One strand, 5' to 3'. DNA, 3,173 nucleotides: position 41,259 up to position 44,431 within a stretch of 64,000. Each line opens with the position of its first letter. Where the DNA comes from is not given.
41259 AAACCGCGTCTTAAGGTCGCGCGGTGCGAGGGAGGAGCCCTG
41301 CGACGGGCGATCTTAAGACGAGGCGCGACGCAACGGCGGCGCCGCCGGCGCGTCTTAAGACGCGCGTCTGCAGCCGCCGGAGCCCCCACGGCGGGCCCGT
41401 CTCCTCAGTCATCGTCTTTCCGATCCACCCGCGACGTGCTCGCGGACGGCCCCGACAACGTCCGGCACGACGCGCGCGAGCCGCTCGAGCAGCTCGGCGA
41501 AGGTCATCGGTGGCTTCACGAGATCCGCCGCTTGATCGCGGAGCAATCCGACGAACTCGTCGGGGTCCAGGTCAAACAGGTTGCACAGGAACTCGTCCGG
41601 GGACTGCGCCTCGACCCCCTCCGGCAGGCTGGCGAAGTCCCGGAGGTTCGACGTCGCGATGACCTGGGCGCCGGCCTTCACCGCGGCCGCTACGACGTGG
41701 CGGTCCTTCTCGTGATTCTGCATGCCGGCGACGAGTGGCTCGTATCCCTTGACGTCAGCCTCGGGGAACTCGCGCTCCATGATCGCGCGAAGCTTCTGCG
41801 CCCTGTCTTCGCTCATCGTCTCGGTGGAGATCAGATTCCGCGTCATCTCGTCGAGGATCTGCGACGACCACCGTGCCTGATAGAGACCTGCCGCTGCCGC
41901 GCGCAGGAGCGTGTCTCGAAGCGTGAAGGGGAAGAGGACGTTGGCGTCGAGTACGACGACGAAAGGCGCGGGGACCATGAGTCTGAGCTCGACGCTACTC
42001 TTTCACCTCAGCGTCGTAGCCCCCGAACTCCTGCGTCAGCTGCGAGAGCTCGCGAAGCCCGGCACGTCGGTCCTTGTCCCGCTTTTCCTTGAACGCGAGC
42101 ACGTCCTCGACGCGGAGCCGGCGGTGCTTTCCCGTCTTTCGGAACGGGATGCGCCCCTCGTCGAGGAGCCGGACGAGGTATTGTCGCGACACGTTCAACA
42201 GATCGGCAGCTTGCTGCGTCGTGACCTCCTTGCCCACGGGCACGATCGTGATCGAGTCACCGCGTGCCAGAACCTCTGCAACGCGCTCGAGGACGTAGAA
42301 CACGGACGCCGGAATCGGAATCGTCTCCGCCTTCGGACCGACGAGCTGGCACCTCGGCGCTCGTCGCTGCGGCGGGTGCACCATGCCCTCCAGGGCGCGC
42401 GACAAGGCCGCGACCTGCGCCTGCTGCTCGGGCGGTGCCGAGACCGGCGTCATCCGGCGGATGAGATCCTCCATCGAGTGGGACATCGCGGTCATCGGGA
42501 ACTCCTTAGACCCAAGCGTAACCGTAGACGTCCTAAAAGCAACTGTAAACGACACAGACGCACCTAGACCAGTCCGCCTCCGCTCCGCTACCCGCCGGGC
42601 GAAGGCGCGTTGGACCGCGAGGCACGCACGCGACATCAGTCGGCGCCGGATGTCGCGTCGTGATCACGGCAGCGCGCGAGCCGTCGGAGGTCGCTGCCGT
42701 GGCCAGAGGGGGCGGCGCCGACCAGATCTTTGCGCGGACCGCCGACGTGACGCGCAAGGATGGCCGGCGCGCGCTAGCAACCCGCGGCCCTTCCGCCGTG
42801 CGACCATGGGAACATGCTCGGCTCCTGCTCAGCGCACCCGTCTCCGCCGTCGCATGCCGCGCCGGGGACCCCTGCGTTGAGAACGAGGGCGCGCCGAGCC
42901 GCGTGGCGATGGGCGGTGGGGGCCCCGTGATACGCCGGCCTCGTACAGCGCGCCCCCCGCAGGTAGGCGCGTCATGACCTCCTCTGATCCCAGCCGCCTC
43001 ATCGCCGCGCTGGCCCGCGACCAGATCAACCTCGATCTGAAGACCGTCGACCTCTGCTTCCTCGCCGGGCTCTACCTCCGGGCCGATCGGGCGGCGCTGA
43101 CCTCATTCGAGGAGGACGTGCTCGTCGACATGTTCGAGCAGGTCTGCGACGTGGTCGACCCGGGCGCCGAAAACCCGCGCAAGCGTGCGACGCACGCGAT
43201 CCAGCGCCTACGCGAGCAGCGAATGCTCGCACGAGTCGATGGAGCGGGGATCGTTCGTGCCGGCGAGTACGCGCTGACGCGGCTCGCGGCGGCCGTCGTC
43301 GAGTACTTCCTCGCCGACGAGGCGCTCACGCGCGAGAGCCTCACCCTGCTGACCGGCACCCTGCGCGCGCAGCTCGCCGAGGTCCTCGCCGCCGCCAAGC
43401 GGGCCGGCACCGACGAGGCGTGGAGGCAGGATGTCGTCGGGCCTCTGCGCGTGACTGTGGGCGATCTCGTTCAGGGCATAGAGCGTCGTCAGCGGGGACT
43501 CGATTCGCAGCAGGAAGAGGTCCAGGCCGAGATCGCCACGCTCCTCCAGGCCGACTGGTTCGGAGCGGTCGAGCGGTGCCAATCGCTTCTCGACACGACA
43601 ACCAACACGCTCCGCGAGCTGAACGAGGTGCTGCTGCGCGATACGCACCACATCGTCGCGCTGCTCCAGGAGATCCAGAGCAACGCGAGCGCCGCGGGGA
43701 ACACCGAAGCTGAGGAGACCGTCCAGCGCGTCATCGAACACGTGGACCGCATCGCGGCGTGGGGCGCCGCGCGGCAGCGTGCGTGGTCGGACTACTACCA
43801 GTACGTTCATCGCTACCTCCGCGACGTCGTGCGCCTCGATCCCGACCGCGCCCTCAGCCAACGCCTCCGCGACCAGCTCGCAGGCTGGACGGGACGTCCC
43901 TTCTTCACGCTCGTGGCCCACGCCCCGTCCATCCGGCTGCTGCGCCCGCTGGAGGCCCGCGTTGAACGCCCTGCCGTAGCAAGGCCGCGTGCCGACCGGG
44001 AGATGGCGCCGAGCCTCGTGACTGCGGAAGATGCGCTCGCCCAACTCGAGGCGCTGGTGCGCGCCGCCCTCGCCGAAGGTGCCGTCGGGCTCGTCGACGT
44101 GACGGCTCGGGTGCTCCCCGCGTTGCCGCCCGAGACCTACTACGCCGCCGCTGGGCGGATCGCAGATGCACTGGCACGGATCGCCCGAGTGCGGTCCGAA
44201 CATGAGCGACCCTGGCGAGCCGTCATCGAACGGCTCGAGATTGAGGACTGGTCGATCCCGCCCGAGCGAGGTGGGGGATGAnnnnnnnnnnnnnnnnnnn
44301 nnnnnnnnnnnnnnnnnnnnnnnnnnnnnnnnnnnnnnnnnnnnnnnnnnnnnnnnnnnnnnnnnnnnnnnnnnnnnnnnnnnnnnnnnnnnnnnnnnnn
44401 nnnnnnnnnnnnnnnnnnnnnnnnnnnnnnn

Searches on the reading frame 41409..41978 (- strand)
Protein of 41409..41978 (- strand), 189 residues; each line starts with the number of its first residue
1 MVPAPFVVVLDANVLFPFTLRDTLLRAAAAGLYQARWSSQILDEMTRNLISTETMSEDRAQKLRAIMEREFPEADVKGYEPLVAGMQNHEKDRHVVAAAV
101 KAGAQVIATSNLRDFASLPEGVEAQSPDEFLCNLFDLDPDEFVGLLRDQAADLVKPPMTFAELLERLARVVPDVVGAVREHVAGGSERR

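Call 29: search_protein_families(library=pfam, proteins=[window:41409-41978:-], max_evalue=0.01)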
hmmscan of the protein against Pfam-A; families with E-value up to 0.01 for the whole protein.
window:41409-41978:- (189 aa): 2 families
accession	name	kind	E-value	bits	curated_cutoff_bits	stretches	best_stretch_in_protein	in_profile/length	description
PF13470.12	PIN_3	-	8.9e-07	30.2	27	1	8-112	2-114/115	PIN domain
PF01850.27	PIN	-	0.0012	19.9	23.6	0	8-117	1-116/120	PIN domain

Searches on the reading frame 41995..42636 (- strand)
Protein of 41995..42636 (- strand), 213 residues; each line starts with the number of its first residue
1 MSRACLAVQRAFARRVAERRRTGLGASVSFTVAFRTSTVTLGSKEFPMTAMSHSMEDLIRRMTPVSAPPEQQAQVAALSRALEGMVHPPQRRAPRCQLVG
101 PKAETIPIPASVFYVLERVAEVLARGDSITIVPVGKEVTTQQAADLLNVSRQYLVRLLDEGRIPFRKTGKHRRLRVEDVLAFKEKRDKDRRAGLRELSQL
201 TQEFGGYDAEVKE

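Call 29: search_protein_families(library=pfam, proteins=[window:41995-42636:-], max_evalue=0.01)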
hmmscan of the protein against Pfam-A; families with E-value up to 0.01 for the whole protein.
window:41995-42636:- (213 aa): 3 families
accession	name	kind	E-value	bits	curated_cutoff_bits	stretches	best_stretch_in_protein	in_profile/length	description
PF12728.13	HTH_17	-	4.9e-13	49.6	27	1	139-186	3-50/51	Helix-turn-helix domain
PF13338.12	AbiEi_4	-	0.00083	19.8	25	1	138-163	14-38/49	Transcriptional regulator, AbiEi antitoxin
PF00376.29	MerR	-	0.0034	17.6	28.2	0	139-173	1-37/38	MerR family regulatory protein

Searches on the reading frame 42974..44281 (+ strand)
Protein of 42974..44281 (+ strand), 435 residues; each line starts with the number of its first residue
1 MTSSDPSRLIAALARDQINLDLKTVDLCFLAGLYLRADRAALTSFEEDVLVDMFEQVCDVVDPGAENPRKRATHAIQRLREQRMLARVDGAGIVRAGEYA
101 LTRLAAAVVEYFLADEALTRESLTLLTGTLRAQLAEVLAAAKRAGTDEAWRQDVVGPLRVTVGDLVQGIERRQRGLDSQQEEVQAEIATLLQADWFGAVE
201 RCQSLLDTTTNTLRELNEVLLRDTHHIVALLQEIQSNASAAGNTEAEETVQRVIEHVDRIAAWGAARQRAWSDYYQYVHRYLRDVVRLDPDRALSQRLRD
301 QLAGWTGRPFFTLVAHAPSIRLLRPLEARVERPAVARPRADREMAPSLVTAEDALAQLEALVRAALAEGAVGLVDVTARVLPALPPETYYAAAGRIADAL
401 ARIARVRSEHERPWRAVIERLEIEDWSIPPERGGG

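Call 11: search_protein_families(library=pfam, proteins=[window:42974-44281:+], max_evalue=0.1)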
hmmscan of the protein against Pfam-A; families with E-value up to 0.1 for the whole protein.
window:42974-44281:+ (435 aa): 4 families
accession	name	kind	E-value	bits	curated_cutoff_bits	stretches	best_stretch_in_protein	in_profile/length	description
PF17192.9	MukF_M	-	3.5e-27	95.6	25.2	1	124-277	6-160/161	MukF middle domain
PF03882.20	KicB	-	1.5e-10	41.8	22.1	1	9-114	9-114/115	MukF winged-helix domain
PF17193.9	MukF_C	-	0.0054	17.4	27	1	280-327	1-48/158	MukF C-terminal domain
PF08631.16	SPO22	-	0.049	13.5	27.5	0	182-258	79-153/274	Meiosis protein SPO22/ZIP4 like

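Call 13: search_protein_families(library=ncbifam, proteins=[window:42974-44281:+], max_evalue=0.1)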
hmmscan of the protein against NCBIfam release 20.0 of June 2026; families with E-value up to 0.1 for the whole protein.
window:42974-44281:+ (435 aa): 2 families
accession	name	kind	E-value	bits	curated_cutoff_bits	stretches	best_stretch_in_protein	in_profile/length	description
NF003615.0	PRK05260.1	equivalog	5.2e-120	401.3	407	1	3-428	5-437/440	chromosome partition protein MukF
NF033916.0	antiphage_ZorA_3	subfamily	0.089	11.6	250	0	93-238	311-453/509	anti-phage ZorAB system protein ZorA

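Call 14: search_protein_families(library=padloc, proteins=[window:42974-44281:+], max_evalue=0.1)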
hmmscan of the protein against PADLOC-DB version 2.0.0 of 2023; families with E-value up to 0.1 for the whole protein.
window:42974-44281:+ (435 aa): 0 families
